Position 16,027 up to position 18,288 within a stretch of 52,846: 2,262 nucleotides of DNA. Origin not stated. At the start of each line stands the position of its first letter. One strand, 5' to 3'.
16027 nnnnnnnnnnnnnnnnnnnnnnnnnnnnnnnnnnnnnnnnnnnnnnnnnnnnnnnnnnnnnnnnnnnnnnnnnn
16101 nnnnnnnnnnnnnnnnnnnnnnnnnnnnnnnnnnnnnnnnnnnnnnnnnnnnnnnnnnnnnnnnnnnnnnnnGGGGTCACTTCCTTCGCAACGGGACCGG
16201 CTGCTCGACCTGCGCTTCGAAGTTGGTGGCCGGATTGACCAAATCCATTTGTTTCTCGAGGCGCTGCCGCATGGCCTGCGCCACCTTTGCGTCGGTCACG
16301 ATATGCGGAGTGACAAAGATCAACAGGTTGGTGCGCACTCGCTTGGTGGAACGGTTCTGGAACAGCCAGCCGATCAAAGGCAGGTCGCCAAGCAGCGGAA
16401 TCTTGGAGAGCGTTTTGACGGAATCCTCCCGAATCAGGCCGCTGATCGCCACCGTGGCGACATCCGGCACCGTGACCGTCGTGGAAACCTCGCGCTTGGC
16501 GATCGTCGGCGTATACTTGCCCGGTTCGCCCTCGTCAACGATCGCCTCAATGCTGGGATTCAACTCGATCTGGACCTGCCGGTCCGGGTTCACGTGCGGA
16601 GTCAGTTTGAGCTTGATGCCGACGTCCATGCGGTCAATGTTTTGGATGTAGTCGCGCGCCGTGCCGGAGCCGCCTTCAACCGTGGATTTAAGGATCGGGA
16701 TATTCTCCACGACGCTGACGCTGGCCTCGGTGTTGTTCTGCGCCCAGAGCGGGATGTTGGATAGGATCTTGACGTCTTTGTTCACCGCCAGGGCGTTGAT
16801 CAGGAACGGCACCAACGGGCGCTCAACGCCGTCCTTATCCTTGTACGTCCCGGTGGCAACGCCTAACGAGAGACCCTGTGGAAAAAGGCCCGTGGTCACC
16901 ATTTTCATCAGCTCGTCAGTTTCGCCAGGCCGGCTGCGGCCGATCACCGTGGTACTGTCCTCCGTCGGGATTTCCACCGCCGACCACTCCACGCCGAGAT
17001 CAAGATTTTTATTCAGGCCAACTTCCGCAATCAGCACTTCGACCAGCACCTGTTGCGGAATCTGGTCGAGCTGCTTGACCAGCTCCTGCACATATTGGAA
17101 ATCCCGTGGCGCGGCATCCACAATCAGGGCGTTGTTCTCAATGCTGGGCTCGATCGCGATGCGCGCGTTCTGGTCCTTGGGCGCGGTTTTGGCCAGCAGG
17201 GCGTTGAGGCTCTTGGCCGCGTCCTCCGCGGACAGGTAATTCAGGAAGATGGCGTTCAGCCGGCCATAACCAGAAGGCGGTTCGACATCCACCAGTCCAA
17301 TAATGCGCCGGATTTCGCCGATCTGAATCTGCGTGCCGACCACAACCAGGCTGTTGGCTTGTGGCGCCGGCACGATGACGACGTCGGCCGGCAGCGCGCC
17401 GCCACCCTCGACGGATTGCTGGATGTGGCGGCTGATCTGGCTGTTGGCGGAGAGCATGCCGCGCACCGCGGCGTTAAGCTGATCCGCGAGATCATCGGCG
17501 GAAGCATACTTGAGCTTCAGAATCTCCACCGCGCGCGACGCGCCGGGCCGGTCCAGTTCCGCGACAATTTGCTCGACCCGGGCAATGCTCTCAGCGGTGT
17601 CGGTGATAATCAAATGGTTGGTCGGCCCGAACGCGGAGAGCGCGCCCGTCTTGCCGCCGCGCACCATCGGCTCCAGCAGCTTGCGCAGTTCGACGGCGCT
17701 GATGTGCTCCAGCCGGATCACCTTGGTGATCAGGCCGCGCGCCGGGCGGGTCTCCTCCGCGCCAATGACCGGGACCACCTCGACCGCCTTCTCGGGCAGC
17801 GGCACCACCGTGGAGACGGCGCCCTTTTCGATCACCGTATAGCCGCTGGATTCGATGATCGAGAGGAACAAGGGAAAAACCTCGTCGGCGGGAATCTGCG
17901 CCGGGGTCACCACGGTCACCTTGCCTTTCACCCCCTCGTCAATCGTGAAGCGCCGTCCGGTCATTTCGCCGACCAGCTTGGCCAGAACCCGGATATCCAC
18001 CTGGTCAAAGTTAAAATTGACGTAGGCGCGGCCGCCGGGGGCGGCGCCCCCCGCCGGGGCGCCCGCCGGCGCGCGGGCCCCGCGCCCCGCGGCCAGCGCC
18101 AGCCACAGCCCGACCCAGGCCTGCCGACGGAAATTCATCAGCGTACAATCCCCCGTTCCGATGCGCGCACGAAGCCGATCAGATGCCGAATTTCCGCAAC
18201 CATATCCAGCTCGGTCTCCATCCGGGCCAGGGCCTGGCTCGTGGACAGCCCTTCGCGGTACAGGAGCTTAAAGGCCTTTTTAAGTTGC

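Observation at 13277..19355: Lipid A genes fabZ-lpxA translationally fused to a minimal type II secretion core gspD-gspE-gspF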

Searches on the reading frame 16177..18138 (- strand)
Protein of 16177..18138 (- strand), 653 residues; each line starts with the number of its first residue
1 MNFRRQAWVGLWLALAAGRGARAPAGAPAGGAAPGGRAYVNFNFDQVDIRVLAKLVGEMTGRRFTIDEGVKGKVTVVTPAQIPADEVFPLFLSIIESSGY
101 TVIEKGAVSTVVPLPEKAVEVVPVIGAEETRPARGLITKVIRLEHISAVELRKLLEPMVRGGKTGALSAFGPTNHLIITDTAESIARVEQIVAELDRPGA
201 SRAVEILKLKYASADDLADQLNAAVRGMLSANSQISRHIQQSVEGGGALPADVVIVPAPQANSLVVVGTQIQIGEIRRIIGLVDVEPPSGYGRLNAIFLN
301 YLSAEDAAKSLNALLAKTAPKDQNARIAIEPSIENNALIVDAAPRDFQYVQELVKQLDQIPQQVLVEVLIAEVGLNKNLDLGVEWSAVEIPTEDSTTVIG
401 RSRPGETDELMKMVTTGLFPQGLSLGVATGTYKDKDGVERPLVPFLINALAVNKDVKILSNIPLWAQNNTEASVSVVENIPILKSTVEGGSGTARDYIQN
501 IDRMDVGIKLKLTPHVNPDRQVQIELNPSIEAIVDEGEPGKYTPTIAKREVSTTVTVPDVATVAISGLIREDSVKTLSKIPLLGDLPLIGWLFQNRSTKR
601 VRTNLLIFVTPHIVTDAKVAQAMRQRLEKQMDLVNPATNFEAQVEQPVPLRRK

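Call 5: search_protein_families(library=pfam, proteins=[window:16177-18138:-])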
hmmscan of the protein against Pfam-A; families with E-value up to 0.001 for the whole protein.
window:16177-18138:- (653 aa): 3 families
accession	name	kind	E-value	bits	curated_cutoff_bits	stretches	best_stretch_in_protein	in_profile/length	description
PF00263.26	Secretin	-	1.4e-42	145.6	27.5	1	449-614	1-168/169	Bacterial type II and III secretion system protein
PF03958.22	Secretin_N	-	7.4e-37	125.8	28.2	3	138-200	1-68/69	Bacterial type II/III secretion system short domain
PF21305.2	type_II_gspD_N0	-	2.7e-19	69.2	27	1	42-106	1-65/71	GspD-like, N0 domain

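Call 6: search_protein_families(library=ncbifam, proteins=[window:16177-18138:-])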
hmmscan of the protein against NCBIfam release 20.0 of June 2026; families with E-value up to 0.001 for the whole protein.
window:16177-18138:- (653 aa): 8 families
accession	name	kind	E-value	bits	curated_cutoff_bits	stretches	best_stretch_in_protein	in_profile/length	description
TIGR02517.1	type_II_gspD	equivalog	1.1e-124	417.1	351.35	1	42-623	1-599/600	type II secretion system secretin GspD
TIGR02515.1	IV_pilus_PilQ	subfamily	4e-60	204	284.35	2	295-614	100-427/428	type IV pilus secretin PilQ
TIGR02516.1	type_III_yscC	equivalog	2.8e-42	144.8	238.45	2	321-615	193-462/463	type III secretion system outer membrane ring subunit SctC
TIGR02519.1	pilus_MshL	equivalog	7.5e-37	126.9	250.2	1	337-614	9-290/290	pilus (MSHA type) biogenesis protein MshL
NF010083.0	PRK13568.1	equivalog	2e-24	86.2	554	1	447-615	256-418/419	DNA uptake porin HofQ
NF042912.1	Amuc_1098_fam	equivalog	3.4e-24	84.9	750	1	544-614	726-796/805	Amuc_1098 family type IV pilus outer membrane protein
NF011873.0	PRK15346.1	equivalog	3e-19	69.1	524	2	497-600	374-480/499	EscC/YscC/HrcC family type III secretion system outer membrane ring protein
NF007851.2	PRK10560.1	exception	2.9e-17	62.6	598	1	314-615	131-410/412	DNA uptake porin HofQ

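Call 11: find_homologous_proteins(query=window:16177-18138:-, max_evalue=1e-20)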
Query window:16177-18138:- (653 aa): 930 proteins with E <= 1e-20 among 8000 candidates; the best 120 are listed.
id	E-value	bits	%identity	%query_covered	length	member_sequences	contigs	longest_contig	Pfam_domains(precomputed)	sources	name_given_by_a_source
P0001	0.0e+0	1375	98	100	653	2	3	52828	PF21305.3,PF03958.23,PF00263.27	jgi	-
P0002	1.5e-265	901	66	96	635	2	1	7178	PF21305.3,PF03958.23,PF00263.27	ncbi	-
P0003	1.4e-263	894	63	98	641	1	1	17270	PF21305.3,PF03958.23,PF00263.27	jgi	jgi:general secretion pathway protein D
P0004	2.3e-262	890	64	94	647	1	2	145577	PF21305.3,PF03958.23,PF00263.27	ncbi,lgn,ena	-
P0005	4.8e-261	886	63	99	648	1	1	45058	PF21305.3,PF03958.23,PF00263.27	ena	-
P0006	4.1e-260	883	67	92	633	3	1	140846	PF21305.3,PF03958.23,PF00263.27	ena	-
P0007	4.5e-260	883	64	94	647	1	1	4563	PF21305.3,PF03958.23,PF00263.27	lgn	-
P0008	5.0e-260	883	63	98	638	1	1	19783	PF21305.3,PF03958.23,PF00263.27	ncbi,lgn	-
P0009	6.0e-260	882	64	94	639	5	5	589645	PF21305.3,PF03958.23,PF00263.27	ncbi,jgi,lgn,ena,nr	ncbi:MAG TPA: type II secretion system secretin GspD [Kiritimatiellia bacterium]|nr:type II secretio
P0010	6.2e-260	882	65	92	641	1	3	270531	PF21305.3,PF03958.23,PF00263.27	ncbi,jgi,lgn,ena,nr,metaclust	ncbi:MAG TPA: type II secretion system protein GspD [Verrucomicrobia bacterium]|nr:MAG: type II secr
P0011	1.2e-258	878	64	97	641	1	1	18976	PF21305.3,PF03958.23,PF00263.27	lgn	-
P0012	2.2e-258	877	67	92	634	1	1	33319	PF21305.3,PF03958.23,PF00263.27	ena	-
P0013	5.7e-258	876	63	98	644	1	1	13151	PF21305.3,PF03958.23,PF00263.27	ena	-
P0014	2.0e-257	874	64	95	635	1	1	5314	PF21305.3,PF03958.23,PF00263.27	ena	-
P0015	2.3e-257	874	64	97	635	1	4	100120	PF21305.3,PF03958.23,PF00263.27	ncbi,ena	-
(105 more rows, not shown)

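Call 13: find_related_loci(query=A1, collection=genome_contigs, flank=10000)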
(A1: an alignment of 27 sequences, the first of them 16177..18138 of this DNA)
Query A1 (653 aa) in genome_contigs; peptide patterns used: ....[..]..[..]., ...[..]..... (x = any residue, [..] = any of these).
202 stretches matched a pattern; 175 encode a relative of the query (tblastn E <= 1e-3); the best 80 are kept; 80 distinct loci.
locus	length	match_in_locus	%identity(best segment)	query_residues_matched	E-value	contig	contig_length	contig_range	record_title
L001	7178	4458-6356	65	3-643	0e+0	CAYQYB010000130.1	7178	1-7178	MAG TPA_asm: uncultured Verrucomicrobiota bacterium isolate SRP220891_co2_89 genome assembly, contig: NODE_17816_length_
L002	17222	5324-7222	63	4-643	0e+0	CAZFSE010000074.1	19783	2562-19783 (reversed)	MAG TPA_asm: uncultured Verrucomicrobiota bacterium isolate binchicken_co269_230 genome assembly, contig: NODE_2473_leng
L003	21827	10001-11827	64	40-653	0e+0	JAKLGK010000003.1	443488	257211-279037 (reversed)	MAG: Verrucomicrobia bacterium isolate RA.bin38 RA.bin38_3, whole genome shotgun sequence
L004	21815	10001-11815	65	39-642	0e+0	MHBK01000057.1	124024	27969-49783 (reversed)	MAG: Lentisphaerae bacterium GWF2_57_35 gwf2_scaffold_579, whole genome shotgun sequence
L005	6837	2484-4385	63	4-643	0e+0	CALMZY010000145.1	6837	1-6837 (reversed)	MAG TPA_asm: uncultured Lentisphaerae bacterium isolate SRR8868559_bin.156_CONCOCT_v1.1_MAG genome assembly, contig: ERZ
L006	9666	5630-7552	62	1-653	0e+0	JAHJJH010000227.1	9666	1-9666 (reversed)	MAG: Verrucomicrobia bacterium isolate Modern_marine_rock_biofilm.mb.29 Modern_marine_rock.mb.29_k141_568275, whole geno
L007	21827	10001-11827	66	39-646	0e+0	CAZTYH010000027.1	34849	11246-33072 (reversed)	MAG TPA_asm: uncultured Verrucomicrobiota bacterium isolate SRP241326_co1_344 genome assembly, contig: NODE_1953_length_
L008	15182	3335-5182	62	32-646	0e+0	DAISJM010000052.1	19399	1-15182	MAG TPA_asm: Verrucomicrobiota bacterium isolate CTOTU18273 NODE_3061_length_19399_cov_6.106286, whole genome shotgun se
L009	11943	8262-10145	59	7-633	0e+0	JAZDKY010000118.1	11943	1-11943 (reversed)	MAG: bacterium isolate MEGAHIT-group-0.556 k141_11376554, whole genome shotgun sequence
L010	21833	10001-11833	62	39-651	0e+0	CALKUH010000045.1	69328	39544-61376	MAG TPA_asm: uncultured Verrucomicrobia bacterium isolate SRR5576005_bin.86_CONCOCT_v1.1_MAG genome assembly, contig: ER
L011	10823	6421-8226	60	37-639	0e+0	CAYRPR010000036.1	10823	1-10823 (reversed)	MAG TPA_asm: uncultured Verrucomicrobiota bacterium isolate SRP193661_co1_204 genome assembly, contig: NODE_6099_length_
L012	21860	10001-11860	61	8-633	0e+0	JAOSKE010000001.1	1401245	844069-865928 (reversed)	MAG: Kiritimatiellae bacterium isolate FR_21 FR-Kiritimatiellae-1_s1, whole genome shotgun sequence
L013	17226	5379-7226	61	34-651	0e+0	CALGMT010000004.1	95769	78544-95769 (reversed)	MAG: uncultured bacterium isolate N1_Bin_METABAT__120_1 genome assembly, contig: c_000003490693, whole genome shotgun se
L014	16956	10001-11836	62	35-645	0e+0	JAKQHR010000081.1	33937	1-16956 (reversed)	MAG: Verrucomicrobiota bacterium isolate USDE_metabat.36 k141_1286157, whole genome shotgun sequence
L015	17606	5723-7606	58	24-653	0e+0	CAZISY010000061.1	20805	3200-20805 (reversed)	MAG TPA_asm: uncultured Verrucomicrobiota bacterium isolate SRP192927_co3_639 genome assembly, contig: NODE_5340_length_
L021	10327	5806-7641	58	39-647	0e+0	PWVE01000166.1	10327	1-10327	MAG: PVC group bacterium isolate CSSed11_284R1 CS-Sed11-C10763, whole genome shotgun sequence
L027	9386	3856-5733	56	25-649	0e+0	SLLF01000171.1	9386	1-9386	MAG: Kiritimatiellae bacterium isolate CSSed165cm_30 CSSed16-5cm-29419, whole genome shotgun sequence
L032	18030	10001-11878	56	1-630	0e+0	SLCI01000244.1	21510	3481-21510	MAG: Kiritimatiellae bacterium isolate CSSed162cmB_494 CSSed16-2cmB-5130, whole genome shotgun sequence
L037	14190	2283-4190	56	8-649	0e+0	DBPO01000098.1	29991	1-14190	MAG TPA_asm: Verrucomicrobia bacterium UBA1418 UBA1418_contig_21635, whole genome shotgun sequence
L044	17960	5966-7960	53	1-649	0e+0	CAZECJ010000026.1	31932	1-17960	MAG TPA_asm: uncultured Verrucomicrobiota bacterium isolate SRP192927_co1_293 genome assembly, contig: NODE_2350_length_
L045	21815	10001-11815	56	40-653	0e+0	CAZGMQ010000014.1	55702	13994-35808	MAG TPA_asm: uncultured Verrucomicrobiota bacterium isolate binchicken_co181_152 genome assembly, contig: NODE_605_lengt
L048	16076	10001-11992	53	1-643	0e+0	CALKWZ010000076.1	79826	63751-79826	MAG TPA_asm: uncultured Verrucomicrobia bacterium isolate SRR3330206_bin.99_CONCOCT_v1.1_MAG genome assembly, contig: ER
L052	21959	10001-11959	54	1-641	0e+0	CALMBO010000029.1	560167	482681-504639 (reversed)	MAG TPA_asm: uncultured Verrucomicrobia bacterium isolate SRR5468110_bin.44_CONCOCT_v1.1_MAG genome assembly, contig: ER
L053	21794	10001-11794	57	33-633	0e+0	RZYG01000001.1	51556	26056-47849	MAG: Spartobacteria bacterium isolate INTA.AUR.007 contig-100_160, whole genome shotgun sequence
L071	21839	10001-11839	54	30-649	0e+0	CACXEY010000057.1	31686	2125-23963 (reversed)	uncultured bacterium isolate RUG11196 genome assembly, contig: RUG11196_asm_57, whole genome shotgun sequence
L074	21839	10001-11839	54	30-649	0e+0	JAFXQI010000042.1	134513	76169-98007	MAG: Kiritimatiellae bacterium isolate RGIG6649 Sheep_Rumen-1__c789, whole genome shotgun sequence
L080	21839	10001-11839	52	35-643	0e+0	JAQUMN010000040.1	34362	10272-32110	MAG: Kiritimatiellae bacterium isolate STD1_155 NODE_2459_length_34362_cov_6.030407_Sandtown_D1, whole genome shotgun se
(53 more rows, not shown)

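Call 24: search_protein_families(library=ncbifam, proteins=[L032:3303-3938:-, L032:1187-3085:-, L032:4569-7127:-, L032:7124-7819:-, L032:7903-8580:+], max_evalue=0.01)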
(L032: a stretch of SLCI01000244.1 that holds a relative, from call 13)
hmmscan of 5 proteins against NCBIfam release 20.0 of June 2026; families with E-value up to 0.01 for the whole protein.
L032:3303-3938:- (211 aa): 12 families
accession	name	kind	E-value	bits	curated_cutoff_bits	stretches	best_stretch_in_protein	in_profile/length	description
NF007862.0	PRK10574.1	equivalog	3.6e-08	33.6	138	1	7-48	3-44/145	prepilin peptidase-dependent pilin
TIGR02532.1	IV_pilin_GFxxxE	domain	2e-07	30.5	16.3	1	9-30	2-23/24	prepilin-type N-terminal cleavage/methylation domain-containing protein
NF041775.1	typeIV_PilA_Myxo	equivalog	1.7e-06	28.2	400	1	5-57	7-59/214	type IV pilin protein PilA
TIGR02596.1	TIGR02596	subfamily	1.2e-05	25.5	70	1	11-38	1-28/196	Verru_Chthon cassette protein D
NF041013.1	T4P_ComGE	equivalog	1.2e-05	25.3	49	1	6-35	1-30/83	competence type IV pilus minor pilin ComGE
TIGR01710.1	typeII_sec_gspG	equivalog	1.4e-05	25.1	88.85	1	9-46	1-38/134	type II secretion system major pseudopilin GspG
TIGR01708.2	typeII_sec_gspH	equivalog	6.3e-05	23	80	1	9-31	2-24/169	type II secretion system minor pseudopilin GspH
NF040999.1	pilin_ComGC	equivalog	0.00012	22.2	75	1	9-34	2-27/84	competence type IV pilus major pilin ComGC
NF007800.0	PRK10506.1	equivalog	0.00044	20.1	158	1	4-28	4-28/163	prepilin peptidase-dependent protein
TIGR01711.1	gspJ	equivalog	0.002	18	64.85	1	9-39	1-31/192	type II secretion system minor pseudopilin GspJ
TIGR01707.1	gspI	equivalog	0.0082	16.6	44.35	0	10-36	1-27/101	type II secretion system minor pseudopilin GspI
NF040982.1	ComGD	equivalog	0.0083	16.5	70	0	9-35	2-28/139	competence type IV pilus minor pilin ComGD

L032:1187-3085:- (632 aa): 25 families
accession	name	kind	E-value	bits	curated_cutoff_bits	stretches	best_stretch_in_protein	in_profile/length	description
NF001484.0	PRK00331.1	subfamily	2e-246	819.1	381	1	21-632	1-601/601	isomerizing glutamine--fructose-6-phosphate transaminase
TIGR01135.1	glmS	equivalog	7.1e-244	810.8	418.05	1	22-632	1-607/607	glutamine--fructose-6-phosphate transaminase (isomerizing)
NF046059.1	NagB_SO3506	equivalog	1.6e-32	113.1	430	1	313-576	37-288/330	glucosamine-6-phosphate deaminase NagB-II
TIGR01134.1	purF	equivalog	8.1e-31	107.8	350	1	22-244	1-224/432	amidophosphoribosyltransferase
NF041128.1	glucosaP_deam_GlmD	equivalog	6.9e-25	87.9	580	1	315-629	32-321/323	glucosamine-6-phosphate deaminase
TIGR01536.1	asn_synth_AEB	equivalog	1.1e-13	51.1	267.1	1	22-225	1-172/517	asparagine synthase (glutamine-hydrolyzing)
TIGR03104.1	trio_amidotrans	equivalog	1.6e-11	43.2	570.1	1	88-219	44-165/589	N-acetylglutaminylglutamine amidotransferase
NF006949.0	PRK09431.1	equivalog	4.1e-08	32.2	499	1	104-233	59-179/554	asparagine synthase B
TIGR03108.1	eps_aminotran_1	hypoth_equivalog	5.8e-08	31.9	816.9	1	106-195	61-138/628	XrtA/PEP-CTERM system amidotransferase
NF040776.2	AlsR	equivalog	8e-08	31.5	400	1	359-447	174-263/279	transcriptional repressor AlsR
NF008481.0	PRK11382.1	equivalog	9.9e-08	31.5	430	1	311-556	41-280/340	fructoselysine 6-phosphate deglycase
NF003915.0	PRK05441.1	subfamily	1.2e-07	31.1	168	1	358-436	128-208/300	N-acetylmuramic acid 6-phosphate etherase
TIGR02815.1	agaS_fam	subfamily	1e-06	28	529.2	1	274-623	4-355/372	putative sugar isomerase, AgaS family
TIGR03127.2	RuMP_HxlB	equivalog_domain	2.1e-06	27.7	160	1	356-418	67-129/178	6-phospho-3-hexuloisomerase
NF041755.1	RuMP_HxlAB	equivalog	3.2e-06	26.3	500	1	357-413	284-340/391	bifunctional 3-hexulose-6-phosphate synthase/6-phospho-3-hexuloisomerase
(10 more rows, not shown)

L032:4569-7127:- (852 aa): 7 families
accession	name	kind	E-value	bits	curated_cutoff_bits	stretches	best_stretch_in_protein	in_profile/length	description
NF041854.1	ABC_perm_YbbP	equivalog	4.3e-82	276.3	999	1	20-838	2-790/806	putative ABC transporter permease subunit YbbP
NF038346.1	FtsX_actino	exception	4.5e-09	36.1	250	1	243-382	149-295/308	permease-like cell division protein FtsX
TIGR03434.1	ADOP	subfamily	6.1e-09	34.5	622.3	2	643-837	592-781/803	ADOP family duplicated permease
TIGR02212.1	lolCE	equivalog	3e-07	29.7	362.45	1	289-352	284-347/411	lipoprotein-releasing ABC transporter permease subunit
NF008357.0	PRK11146.1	exception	2.6e-05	23.2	439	1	290-352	288-350/414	lipoprotein-releasing ABC transporter permease subunit LolE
NF008076.0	PRK10814.1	exception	3.8e-05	22.9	473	1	286-400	279-397/399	lipoprotein-releasing ABC transporter permease subunit LolC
NF007826.0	PRK10535.1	equivalog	0.0026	16.1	966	1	252-376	506-622/648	macrolide ABC transporter ATP-binding protein/permease MacB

L032:7124-7819:- (231 aa): 191 families (the best 25 are shown)
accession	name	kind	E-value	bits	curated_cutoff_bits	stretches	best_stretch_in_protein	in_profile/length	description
NF007879.0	PRK10584.1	equivalog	6.4e-76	255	336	1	3-221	6-226/228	putative ABC transporter ATP-binding protein YbbA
TIGR02211.1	LolD_lipo_ex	equivalog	8e-69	231.5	307.75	1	3-220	1-220/221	lipoprotein-releasing ABC transporter ATP-binding protein LolD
TIGR02673.1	FtsE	equivalog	1.8e-61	207.5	264.85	1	3-217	1-213/214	cell division ATP-binding protein FtsE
NF007826.0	PRK10535.1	equivalog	3.8e-60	203.9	966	1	3-225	4-227/648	macrolide ABC transporter ATP-binding protein/permease MacB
NF008639.0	PRK11629.1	equivalog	1.2e-59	201.5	360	1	3-222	6-227/234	lipoprotein-releasing ABC transporter ATP-binding protein LolD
TIGR02982.1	heterocyst_DevA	subfamily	2.5e-59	200.6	295.8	1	4-219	2-219/220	ABC exporter ATP-binding subunit, DevA family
TIGR03608.1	L_ocin_972_ABC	subfamily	4.9e-52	176.4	254.85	1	6-214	1-206/206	putative bacteriocin export ABC transporter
NF038007.1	ABC_ATP_DarD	equivalog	1.4e-51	175.1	375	1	3-218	1-217/218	darobactin export ABC transporter ATP-binding protein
NF008428.0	PRK11264.1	equivalog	1.1e-48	165.7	406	1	1-224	1-227/250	L-cystine ABC transporter ATP-binding protein TcyN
TIGR02314.1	ABC_MetN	equivalog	2.8e-47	161.4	499.7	1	3-225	1-225/343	methionine ABC transporter ATP-binding protein MetN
TIGR02315.1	ABC_phnC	equivalog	1.9e-45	155.2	266.1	1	3-224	1-229/243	phosphonate ABC transporter ATP-binding protein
NF007027.0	PRK09493.1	equivalog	1.9e-45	155.1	379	1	3-222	1-217/240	glutamine ABC transporter ATP-binding protein GlnQ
TIGR03265.1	PhnT2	equivalog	3.8e-45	154.7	457.7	1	3-224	4-218/353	putative 2-aminoethylphosphonate ABC transporter ATP-binding protein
TIGR01186.1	proV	subfamily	1.1e-42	146.4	326.6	1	23-224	9-213/363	betaine/proline/choline family ABC transporter ATP-binding protein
NF040933.2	ABC_arch_GlcV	equivalog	1.7e-42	145.5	450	1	4-222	3-222/357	glucose ABC transporter ATP-binding protein GlcV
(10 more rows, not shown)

L032:7903-8580:+ (225 aa): 2 families
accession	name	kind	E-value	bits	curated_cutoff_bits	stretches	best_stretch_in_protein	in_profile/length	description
NF007819.1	PRK10528.1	equivalog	3.9e-40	137.8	270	1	39-224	24-207/210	multifunctional acyl-CoA thioesterase I/protease I/lysophospholipase L1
NF045548.1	GDSL_lipase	equivalog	5e-07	29.5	300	1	98-217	102-221/231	Rv0518 family GDSL lipase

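Call 33: search_protein_families(library=pfam, proteins=[L080:12162-12581:+, L080:12628-13080:+, L080:13711-14376:+, L080:14377-15858:+, L080:15855-17150:+, L080:8231-8926:-, L074:8754-9773:+, L074:8022-8732:+, L074:14818-16038:+, L074:16436-17815:+], max_evalue=0.01)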
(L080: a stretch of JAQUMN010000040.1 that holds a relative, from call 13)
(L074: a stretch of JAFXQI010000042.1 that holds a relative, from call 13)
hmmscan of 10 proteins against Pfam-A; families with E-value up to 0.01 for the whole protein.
L080:12162-12581:+ (139 aa): 0 families

L080:12628-13080:+ (150 aa): 0 families

L080:13711-14376:+ (221 aa): 3 families
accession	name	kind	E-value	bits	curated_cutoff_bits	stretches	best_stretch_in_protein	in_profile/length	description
PF17939.6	TetR_C_30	-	2.3e-18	67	26.3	1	99-193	1-97/115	Tetracyclin repressor-like, C-terminal domain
PF00440.29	TetR_N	-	3e-11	43.3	24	1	18-64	1-47/47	Bacterial regulatory proteins, tetR family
PF09209.16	CecR_C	-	0.0028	18.1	24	1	99-186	6-95/125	HTH-type transcriptional dual regulator CecR, C-terminal domain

L080:14377-15858:+ (493 aa): 1 family
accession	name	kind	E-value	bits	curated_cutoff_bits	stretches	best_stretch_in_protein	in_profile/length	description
PF02321.23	OEP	-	2.3e-41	142.1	22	2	75-261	1-187/187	Outer membrane efflux protein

L080:15855-17150:+ (431 aa): 3 families
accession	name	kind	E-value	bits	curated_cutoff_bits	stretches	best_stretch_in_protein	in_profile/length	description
PF16576.10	HlyD_D23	-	8.1e-20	71.5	30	1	83-320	19-214/214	Barrel-sandwich domain of CusB or HlyD membrane-fusion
PF13437.12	HlyD_3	-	4.2e-12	47.2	22.2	1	210-317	1-106/106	HlyD family secretion protein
PF13533.13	Biotin_lipoyl_2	-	0.0095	16.2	29.8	1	90-115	7-32/32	Biotin-lipoyl like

L080:8231-8926:- (231 aa): 2 families
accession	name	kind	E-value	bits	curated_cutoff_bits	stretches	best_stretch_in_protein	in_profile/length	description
PF00486.34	Trans_reg_C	-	1.2e-31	109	26.2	1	151-225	2-77/77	Transcriptional regulatory protein, C terminal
PF00072.30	Response_reg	-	2.8e-30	105.2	30.2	1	8-118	1-111/111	Response regulator receiver domain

L074:8754-9773:+ (339 aa): 0 families

L074:8022-8732:+ (236 aa): 0 families

L074:14818-16038:+ (406 aa): 4 families
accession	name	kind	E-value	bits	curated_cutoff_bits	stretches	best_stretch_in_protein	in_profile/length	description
PF13692.12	Glyco_trans_1_4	-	3.7e-21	76.3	27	1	240-367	4-141/142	Glycosyl transferases group 1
PF00534.26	Glycos_transf_1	-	8.7e-17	61.6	26.4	1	236-381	14-171/172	Glycosyl transferases group 1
PF13524.12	Glyco_trans_1_2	-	1.1e-11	45.3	25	1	253-397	5-143/144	Glycosyl transferase-like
PF13439.12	Glyco_transf_4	-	0.00039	20.9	28.5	1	119-222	58-163/170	Glycosyltransferase Family 4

L074:16436-17815:+ (459 aa): 5 families
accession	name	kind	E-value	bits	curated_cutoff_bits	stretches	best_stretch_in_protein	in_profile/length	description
PF03572.23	Peptidase_S41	-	2.3e-55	187.1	24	1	211-375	2-165/165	Peptidase family S41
PF17820.7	PDZ_6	-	1.7e-08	34.5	27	1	126-178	2-52/54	PDZ domain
PF13180.12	PDZ_2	-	1.2e-07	32.3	27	1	111-184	1-73/80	PDZ domain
PF00595.29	PDZ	-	1.3e-06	29.1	23.2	1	109-178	8-80/81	PDZ domain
PF22694.1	CtpB_N-like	-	1.1e-05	26.3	27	1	27-97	14-84/85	Activating protease CtpB N-terminal domain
